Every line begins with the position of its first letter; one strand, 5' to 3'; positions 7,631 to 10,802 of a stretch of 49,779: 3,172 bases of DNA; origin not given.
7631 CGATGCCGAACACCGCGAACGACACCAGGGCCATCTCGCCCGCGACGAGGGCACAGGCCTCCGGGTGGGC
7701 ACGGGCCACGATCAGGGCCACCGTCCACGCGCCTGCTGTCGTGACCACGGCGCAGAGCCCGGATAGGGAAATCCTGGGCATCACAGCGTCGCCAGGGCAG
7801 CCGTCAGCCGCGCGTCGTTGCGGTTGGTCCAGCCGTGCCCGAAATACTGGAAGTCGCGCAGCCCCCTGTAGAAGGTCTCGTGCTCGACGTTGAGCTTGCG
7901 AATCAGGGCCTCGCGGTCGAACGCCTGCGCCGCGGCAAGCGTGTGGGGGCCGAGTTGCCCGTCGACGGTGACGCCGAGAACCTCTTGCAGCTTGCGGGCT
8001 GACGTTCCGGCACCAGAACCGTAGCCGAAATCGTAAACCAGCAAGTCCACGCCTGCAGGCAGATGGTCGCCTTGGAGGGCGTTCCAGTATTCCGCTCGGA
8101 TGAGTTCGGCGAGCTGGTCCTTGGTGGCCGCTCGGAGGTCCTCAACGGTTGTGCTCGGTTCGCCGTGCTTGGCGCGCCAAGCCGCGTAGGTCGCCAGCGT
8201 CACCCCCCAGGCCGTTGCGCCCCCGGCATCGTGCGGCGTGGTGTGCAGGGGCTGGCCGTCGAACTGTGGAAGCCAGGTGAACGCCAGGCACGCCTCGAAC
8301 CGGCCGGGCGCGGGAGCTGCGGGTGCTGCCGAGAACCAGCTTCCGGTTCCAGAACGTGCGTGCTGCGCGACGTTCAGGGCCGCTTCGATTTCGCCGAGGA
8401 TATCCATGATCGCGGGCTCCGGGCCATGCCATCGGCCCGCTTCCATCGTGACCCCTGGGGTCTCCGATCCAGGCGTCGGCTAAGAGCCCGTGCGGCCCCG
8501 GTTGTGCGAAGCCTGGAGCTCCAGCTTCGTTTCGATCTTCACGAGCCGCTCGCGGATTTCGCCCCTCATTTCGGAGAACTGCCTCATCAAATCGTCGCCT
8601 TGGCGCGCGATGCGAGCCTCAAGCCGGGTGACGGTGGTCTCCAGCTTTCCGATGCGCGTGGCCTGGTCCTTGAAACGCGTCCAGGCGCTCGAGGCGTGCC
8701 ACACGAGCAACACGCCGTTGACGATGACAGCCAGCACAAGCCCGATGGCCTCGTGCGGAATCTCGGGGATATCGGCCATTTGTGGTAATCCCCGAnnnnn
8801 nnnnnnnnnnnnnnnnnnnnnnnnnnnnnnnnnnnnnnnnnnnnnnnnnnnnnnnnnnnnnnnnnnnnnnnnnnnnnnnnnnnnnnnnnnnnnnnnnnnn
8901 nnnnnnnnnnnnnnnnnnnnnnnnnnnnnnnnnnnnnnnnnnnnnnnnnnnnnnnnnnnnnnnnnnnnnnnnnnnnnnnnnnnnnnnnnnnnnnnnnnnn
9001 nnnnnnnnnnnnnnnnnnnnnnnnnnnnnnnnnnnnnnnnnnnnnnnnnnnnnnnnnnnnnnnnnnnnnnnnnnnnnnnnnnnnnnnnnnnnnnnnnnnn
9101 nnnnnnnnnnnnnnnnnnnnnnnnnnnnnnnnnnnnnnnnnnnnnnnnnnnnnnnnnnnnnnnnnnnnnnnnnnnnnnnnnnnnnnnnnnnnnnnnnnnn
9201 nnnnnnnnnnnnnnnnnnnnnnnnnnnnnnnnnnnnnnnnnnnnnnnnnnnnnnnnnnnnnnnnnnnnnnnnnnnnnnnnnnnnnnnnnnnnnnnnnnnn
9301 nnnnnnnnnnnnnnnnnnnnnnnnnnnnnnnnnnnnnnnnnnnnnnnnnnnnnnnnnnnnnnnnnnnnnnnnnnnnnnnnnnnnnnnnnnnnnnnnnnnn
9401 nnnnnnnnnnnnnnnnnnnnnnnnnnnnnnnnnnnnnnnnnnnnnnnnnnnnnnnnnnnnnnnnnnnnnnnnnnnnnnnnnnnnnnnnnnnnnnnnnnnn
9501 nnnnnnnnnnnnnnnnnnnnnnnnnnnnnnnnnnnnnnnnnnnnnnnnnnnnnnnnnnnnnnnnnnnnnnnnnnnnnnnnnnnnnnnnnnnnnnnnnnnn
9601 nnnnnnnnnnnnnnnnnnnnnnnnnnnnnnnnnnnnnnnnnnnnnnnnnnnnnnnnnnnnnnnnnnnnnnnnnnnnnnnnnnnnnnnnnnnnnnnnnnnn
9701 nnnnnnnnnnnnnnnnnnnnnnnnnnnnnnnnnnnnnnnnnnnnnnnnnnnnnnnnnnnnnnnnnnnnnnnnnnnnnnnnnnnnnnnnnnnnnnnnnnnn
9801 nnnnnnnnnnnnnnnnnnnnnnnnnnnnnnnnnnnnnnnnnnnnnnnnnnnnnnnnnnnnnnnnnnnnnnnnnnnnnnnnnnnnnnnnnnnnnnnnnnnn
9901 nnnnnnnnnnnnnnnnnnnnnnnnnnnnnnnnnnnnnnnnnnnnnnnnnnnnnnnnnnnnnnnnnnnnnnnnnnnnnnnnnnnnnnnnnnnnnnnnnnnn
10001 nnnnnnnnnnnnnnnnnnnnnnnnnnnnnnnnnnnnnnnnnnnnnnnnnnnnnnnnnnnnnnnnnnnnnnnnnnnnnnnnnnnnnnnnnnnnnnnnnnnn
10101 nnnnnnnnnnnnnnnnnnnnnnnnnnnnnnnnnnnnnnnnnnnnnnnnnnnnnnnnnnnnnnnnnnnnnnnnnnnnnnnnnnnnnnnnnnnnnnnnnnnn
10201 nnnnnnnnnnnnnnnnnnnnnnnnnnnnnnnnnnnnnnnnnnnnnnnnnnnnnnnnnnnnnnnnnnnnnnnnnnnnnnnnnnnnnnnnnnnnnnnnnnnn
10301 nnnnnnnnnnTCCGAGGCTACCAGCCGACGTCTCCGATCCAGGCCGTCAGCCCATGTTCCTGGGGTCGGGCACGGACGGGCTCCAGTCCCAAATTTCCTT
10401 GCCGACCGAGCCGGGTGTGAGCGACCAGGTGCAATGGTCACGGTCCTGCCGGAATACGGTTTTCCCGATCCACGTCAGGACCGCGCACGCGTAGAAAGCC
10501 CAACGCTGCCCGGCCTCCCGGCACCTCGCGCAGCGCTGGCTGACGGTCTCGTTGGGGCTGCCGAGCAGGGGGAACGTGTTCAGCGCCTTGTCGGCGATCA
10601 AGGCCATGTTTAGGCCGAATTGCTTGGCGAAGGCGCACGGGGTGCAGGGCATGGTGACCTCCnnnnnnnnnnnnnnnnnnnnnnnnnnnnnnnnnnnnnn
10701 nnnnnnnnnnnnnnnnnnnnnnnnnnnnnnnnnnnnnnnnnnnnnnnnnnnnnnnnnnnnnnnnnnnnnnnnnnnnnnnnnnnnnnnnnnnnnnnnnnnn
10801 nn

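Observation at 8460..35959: Strand-specific 9-15-nt motif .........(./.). at the heads of late modules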

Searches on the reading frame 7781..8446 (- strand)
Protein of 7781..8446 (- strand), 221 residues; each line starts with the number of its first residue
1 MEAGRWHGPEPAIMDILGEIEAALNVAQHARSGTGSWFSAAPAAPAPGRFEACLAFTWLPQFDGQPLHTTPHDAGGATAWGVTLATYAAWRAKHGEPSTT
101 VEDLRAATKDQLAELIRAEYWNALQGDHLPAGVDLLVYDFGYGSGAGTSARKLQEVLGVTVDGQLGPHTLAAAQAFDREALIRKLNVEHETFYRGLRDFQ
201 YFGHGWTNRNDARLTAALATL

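Call 9: search_protein_families(library=pfam, proteins=[window:7781-8446:-], max_evalue=0.01)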
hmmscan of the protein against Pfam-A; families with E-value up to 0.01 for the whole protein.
window:7781-8446:- (221 aa): 2 families
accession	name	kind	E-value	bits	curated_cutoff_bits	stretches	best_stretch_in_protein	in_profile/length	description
PF05838.17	Glyco_hydro_108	-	8.7e-18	65.1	21.2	1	69-145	13-85/85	Glycosyl hydrolase 108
PF09374.15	PG_binding_3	-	4.1e-08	33.7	24.6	1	151-209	4-74/76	Predicted Peptidoglycan domain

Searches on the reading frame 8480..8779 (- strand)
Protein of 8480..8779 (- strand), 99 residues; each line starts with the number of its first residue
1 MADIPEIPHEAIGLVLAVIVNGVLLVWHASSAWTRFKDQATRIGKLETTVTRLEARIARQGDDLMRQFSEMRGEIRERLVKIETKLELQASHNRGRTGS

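Call 9: search_protein_families(library=pfam, proteins=[window:8480-8779:-], max_evalue=0.01)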
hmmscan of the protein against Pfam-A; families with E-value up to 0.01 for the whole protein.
window:8480-8779:- (99 aa): 1 family
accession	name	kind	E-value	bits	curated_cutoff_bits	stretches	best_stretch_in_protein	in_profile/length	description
PF09903.14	DUF2130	-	0.0008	19.2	26.7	1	14-92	153-231/255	Uncharacterized protein conserved in bacteria (DUF2130)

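Call 32: search_protein_families(library=phrogs, proteins=[window:8480-8779:-], max_evalue=0.01)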
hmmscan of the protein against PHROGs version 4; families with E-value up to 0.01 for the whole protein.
window:8480-8779:- (99 aa): 2 families
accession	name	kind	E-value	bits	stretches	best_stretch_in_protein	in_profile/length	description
phrog_462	-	other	0.0023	19.1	1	14-93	14-97/101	lipoprotein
phrog_89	-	lysis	0.0038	18.2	1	14-87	8-81/143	Rz-like spanin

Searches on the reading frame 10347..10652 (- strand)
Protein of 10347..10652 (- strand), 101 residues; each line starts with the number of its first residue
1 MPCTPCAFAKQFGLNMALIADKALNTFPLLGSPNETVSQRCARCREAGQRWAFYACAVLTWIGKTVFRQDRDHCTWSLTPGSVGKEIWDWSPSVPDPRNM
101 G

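Call 31: search_protein_families(library=pfam, proteins=[window:10347-10652:-], max_evalue=1)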
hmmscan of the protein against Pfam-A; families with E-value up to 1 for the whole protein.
window:10347-10652:- (101 aa): 1 family
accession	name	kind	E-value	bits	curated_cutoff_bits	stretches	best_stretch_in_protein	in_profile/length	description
PF12511.13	DUF3716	-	0.07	13.5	22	1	36-76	10-49/59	Protein of unknown function (DUF3716)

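Call 32: search_protein_families(library=phrogs, proteins=[window:10347-10652:-], max_evalue=0.01)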
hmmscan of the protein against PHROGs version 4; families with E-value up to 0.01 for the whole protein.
window:10347-10652:- (101 aa): 2 families
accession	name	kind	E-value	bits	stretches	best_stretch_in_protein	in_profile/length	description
phrog_3342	-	unknown function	2.9e-08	34.5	1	10-76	8-69/90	-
phrog_34710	-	unknown function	0.0036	18.2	1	16-75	48-100/132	-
